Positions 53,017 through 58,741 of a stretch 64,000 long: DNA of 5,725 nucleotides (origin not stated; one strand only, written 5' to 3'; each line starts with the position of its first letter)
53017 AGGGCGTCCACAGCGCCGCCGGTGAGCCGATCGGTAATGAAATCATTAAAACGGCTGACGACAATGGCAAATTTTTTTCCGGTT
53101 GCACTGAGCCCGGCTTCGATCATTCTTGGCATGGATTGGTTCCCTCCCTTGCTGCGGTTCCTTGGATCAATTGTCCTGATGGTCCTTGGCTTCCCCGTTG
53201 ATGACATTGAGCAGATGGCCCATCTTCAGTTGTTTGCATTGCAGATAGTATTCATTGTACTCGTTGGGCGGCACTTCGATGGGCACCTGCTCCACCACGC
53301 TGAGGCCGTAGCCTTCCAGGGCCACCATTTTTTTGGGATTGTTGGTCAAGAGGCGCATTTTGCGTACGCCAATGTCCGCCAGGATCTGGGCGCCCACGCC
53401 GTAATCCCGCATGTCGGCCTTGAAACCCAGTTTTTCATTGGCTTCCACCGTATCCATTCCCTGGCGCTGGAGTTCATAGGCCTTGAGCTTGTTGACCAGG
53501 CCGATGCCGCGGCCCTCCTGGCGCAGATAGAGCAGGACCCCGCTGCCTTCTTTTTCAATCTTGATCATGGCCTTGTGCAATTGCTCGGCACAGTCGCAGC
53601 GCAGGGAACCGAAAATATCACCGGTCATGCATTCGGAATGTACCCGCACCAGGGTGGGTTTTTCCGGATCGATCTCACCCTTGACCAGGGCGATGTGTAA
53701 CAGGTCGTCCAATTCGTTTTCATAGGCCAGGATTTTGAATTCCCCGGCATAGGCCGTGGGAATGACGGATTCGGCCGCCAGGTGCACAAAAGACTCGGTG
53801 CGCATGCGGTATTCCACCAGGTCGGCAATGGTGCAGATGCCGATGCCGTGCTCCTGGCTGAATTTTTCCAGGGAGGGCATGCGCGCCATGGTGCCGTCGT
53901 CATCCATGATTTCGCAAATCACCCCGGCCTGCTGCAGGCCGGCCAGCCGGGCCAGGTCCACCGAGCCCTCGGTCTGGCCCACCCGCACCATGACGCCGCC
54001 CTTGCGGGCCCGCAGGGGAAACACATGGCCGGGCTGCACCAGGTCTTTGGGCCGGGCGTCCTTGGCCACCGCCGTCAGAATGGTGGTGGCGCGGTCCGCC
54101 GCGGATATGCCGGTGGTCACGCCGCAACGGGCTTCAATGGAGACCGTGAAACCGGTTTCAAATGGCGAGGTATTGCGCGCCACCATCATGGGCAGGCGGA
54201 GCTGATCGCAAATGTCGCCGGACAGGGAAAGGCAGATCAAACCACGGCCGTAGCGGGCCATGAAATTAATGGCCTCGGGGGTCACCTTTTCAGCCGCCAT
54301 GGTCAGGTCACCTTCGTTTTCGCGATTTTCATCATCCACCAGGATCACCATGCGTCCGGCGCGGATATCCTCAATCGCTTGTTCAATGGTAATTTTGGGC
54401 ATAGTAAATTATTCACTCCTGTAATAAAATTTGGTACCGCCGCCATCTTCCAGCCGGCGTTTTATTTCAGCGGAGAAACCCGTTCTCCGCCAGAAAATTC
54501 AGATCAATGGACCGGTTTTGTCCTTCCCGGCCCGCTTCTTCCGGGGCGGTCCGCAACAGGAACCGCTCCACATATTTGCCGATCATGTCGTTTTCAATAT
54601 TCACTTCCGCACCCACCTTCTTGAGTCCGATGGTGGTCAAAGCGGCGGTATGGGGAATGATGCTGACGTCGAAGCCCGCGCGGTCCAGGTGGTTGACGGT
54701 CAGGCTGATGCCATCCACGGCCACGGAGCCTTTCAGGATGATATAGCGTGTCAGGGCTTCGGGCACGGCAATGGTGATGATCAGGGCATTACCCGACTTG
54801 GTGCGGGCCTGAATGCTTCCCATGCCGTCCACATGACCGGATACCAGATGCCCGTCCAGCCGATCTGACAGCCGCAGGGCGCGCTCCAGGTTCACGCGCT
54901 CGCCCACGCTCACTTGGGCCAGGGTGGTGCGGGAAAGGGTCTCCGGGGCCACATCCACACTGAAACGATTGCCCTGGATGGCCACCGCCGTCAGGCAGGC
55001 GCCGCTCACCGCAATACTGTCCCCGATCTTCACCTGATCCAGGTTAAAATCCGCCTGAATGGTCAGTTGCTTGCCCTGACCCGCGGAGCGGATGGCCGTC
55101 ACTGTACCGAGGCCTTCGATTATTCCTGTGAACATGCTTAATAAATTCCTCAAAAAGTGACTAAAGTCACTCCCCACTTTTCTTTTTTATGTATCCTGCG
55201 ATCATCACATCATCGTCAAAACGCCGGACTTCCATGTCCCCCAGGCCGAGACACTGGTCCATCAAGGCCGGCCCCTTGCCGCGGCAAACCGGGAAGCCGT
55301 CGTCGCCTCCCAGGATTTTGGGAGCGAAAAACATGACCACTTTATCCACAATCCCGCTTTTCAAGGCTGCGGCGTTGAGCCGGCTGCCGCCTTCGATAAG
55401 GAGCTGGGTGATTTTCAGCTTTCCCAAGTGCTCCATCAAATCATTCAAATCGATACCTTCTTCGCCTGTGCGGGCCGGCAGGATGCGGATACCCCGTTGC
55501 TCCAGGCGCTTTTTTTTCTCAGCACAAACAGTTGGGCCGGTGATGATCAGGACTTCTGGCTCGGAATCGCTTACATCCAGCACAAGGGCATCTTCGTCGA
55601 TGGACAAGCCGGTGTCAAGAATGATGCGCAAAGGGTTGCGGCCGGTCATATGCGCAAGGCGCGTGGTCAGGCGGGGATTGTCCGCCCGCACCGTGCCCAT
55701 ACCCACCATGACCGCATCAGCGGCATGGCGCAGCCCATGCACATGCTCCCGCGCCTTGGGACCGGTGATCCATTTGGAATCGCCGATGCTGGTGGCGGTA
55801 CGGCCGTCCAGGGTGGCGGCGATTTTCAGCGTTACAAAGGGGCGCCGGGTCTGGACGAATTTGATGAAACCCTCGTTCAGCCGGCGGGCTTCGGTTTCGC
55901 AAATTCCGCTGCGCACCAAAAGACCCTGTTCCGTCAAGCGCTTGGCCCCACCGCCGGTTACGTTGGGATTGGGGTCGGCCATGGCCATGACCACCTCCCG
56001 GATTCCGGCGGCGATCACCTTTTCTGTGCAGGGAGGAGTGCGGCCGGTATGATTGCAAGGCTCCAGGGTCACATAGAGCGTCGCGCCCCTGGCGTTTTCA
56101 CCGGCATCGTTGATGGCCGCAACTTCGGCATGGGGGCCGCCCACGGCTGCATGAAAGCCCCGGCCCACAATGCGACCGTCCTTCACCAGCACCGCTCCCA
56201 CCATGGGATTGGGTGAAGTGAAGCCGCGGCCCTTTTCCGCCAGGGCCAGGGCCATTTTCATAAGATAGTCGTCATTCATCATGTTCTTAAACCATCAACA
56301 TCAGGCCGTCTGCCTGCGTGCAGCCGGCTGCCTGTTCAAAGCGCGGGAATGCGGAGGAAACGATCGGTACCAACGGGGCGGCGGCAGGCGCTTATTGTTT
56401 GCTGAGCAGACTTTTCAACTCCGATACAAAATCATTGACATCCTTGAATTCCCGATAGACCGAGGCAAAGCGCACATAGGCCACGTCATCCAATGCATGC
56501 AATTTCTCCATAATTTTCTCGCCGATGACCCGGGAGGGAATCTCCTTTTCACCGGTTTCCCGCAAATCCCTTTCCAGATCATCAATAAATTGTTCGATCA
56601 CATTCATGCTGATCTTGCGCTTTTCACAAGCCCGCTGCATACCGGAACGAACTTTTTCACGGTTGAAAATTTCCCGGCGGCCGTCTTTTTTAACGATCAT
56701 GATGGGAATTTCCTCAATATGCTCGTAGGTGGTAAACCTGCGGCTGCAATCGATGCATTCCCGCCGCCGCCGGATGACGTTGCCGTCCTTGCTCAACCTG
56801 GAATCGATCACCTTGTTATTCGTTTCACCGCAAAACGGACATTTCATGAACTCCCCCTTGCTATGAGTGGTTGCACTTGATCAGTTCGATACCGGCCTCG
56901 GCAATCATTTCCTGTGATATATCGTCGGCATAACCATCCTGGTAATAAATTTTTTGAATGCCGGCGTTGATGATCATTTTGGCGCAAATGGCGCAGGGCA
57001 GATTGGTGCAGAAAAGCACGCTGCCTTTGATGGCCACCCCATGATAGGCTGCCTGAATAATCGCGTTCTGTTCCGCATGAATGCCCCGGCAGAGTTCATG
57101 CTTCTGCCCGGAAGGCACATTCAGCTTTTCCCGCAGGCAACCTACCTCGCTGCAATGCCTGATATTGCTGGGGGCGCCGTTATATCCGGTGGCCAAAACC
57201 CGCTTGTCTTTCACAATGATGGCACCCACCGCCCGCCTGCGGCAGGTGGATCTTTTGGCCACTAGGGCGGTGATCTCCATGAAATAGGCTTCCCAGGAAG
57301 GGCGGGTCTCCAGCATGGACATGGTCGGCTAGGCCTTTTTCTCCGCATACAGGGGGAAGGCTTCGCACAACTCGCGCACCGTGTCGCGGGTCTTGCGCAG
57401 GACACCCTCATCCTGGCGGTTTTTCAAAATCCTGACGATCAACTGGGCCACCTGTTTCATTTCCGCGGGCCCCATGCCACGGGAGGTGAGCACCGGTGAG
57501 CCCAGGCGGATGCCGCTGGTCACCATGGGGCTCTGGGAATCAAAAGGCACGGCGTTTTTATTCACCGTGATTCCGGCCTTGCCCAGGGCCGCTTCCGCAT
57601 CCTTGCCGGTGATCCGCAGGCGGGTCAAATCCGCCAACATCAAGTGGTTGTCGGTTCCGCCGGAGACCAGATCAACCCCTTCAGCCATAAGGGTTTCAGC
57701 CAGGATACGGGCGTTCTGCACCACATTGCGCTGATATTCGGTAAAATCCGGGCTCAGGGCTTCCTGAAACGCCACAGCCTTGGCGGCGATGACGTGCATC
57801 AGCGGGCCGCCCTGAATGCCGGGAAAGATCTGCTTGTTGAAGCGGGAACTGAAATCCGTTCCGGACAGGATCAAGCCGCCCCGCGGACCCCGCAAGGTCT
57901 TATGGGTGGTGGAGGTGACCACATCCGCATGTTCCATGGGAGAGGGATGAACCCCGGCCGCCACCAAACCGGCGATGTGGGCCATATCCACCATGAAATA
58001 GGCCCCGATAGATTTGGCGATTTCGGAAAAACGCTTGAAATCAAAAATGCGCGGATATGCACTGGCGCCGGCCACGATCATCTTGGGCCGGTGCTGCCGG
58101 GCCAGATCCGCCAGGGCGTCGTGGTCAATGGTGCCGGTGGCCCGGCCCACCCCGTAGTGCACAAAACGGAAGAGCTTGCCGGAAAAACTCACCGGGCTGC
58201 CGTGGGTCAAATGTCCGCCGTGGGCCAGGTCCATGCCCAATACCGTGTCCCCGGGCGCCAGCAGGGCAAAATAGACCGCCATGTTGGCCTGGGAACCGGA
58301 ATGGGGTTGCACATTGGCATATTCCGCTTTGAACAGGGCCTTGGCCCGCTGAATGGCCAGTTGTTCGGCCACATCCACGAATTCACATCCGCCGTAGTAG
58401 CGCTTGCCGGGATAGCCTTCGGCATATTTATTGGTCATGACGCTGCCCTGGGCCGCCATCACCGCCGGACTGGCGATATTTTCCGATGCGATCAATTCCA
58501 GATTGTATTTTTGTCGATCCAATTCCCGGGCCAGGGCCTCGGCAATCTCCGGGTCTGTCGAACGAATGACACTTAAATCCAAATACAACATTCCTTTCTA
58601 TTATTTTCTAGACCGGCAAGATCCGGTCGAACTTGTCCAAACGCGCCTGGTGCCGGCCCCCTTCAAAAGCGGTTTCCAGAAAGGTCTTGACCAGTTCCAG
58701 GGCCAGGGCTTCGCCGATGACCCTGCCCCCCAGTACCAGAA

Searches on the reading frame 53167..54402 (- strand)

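Call 24: search_protein_families(library=pfam, proteins=[window:53167-54402:-], max_evalue=0.00001)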
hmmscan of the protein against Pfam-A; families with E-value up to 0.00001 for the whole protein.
window:53167-54402:- (411 aa): 2 families
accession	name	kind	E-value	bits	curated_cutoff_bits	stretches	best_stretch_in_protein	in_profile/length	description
PF00926.24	DHBP_synthase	-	1.6e-86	289.2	26.4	1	7-198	1-191/191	3,4-dihydroxy-2-butanone 4-phosphate synthase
PF00925.25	GTP_cyclohydro2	-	3.9e-76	254.7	23.3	1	210-374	4-165/165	GTP cyclohydrolase II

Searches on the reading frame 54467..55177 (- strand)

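Call 87: search_protein_families(library=pfam, proteins=[window:54467-55177:-], max_evalue=0.0001)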
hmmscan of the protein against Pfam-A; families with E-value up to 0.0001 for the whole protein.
window:54467-55177:- (236 aa): 1 family
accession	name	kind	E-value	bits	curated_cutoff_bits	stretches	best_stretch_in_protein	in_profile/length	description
PF00677.23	Lum_binding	-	2.8e-51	171.9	27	2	113-197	1-86/86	Lumazine binding domain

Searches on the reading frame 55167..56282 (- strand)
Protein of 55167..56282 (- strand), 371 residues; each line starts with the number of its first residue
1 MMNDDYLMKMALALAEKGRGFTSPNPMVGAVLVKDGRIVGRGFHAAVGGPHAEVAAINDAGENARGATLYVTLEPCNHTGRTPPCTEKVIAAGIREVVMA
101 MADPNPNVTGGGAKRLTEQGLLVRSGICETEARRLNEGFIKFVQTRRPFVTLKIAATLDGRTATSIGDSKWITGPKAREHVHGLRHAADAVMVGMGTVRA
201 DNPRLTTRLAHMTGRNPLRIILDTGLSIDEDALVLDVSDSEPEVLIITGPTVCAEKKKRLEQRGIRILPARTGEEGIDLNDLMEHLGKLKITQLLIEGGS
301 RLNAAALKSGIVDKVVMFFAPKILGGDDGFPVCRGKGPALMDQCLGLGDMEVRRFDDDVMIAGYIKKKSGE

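Call 24: search_protein_families(library=pfam, proteins=[window:55167-56282:-], max_evalue=0.00001)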
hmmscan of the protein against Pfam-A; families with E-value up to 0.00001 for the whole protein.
window:55167-56282:- (371 aa): 3 families
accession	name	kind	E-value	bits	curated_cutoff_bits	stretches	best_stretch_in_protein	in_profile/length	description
PF01872.23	RibD_C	-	1.6e-49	168.9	24.1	1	148-360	1-196/197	RibD C-terminal domain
PF00383.29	dCMP_cyt_deam_1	-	4.1e-21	75.2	25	1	2-101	2-102/102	Cytidine and deoxycytidylate deaminase zinc-binding region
PF14437.12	MafB19-deam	-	4.2e-12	46.6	27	1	2-116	1-116/142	MafB19-like deaminase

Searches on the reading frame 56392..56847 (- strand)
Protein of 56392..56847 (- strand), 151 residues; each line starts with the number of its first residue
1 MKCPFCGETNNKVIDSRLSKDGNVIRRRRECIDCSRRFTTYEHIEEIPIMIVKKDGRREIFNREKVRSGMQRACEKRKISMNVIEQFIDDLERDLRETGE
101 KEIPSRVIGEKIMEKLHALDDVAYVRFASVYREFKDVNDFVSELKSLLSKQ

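Call 87: search_protein_families(library=pfam, proteins=[window:56392-56847:-], max_evalue=0.0001)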
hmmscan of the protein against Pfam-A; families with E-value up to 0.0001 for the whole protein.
window:56392-56847:- (151 aa): 2 families
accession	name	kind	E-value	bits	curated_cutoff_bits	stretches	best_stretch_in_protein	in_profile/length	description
PF22811.2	Zn_ribbon_NrdR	-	2.8e-21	75.6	27.2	1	1-42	1-42/42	Transcriptional repressor NrdR-like, N-terminal domain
PF03477.21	ATP-cone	-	4.8e-21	75.5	25.8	1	49-136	1-87/88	ATP cone domain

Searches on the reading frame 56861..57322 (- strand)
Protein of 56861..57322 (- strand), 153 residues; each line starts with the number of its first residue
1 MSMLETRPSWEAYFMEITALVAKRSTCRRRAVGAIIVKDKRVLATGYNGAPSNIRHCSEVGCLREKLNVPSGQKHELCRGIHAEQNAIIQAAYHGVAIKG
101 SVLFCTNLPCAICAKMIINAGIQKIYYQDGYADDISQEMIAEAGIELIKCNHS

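Call 87: search_protein_families(library=pfam, proteins=[window:56861-57322:-], max_evalue=0.0001)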
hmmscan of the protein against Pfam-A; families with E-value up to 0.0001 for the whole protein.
window:56861-57322:- (153 aa): 2 families
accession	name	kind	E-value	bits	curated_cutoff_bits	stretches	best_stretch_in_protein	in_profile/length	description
PF00383.29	dCMP_cyt_deam_1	-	3.9e-24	84.9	25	1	9-127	2-100/102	Cytidine and deoxycytidylate deaminase zinc-binding region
PF14437.12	MafB19-deam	-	7.2e-19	68.5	27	1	9-133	2-105/142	MafB19-like deaminase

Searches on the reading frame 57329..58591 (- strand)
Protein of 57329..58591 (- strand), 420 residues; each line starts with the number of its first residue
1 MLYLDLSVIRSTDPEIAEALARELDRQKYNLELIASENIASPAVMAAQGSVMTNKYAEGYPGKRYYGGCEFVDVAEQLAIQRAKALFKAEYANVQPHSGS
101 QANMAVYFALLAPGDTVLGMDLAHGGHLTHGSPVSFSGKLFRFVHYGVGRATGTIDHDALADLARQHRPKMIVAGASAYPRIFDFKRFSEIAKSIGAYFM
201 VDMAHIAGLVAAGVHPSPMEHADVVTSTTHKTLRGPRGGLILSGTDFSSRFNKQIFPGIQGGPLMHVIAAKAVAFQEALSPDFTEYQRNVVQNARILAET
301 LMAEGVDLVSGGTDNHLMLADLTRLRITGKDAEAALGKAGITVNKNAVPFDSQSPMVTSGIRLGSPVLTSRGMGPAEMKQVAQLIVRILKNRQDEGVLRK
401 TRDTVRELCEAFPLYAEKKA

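Call 24: search_protein_families(library=pfam, proteins=[window:57329-58591:-], max_evalue=0.00001)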
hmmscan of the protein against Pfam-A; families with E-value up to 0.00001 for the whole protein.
window:57329-58591:- (420 aa): 3 families
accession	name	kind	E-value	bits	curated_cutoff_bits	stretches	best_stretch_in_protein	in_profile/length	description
PF00464.25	SHMT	-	1.6e-170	567.5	27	1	10-385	2-399/399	Serine hydroxymethyltransferase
PF01212.27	Beta_elim_lyase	-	1.1e-06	28.7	27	1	81-336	39-265/288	Beta-eliminating lyase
PF00155.27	Aminotran_1_2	-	3.9e-06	26.7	19.7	1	81-310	53-299/361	Aminotransferase class I and II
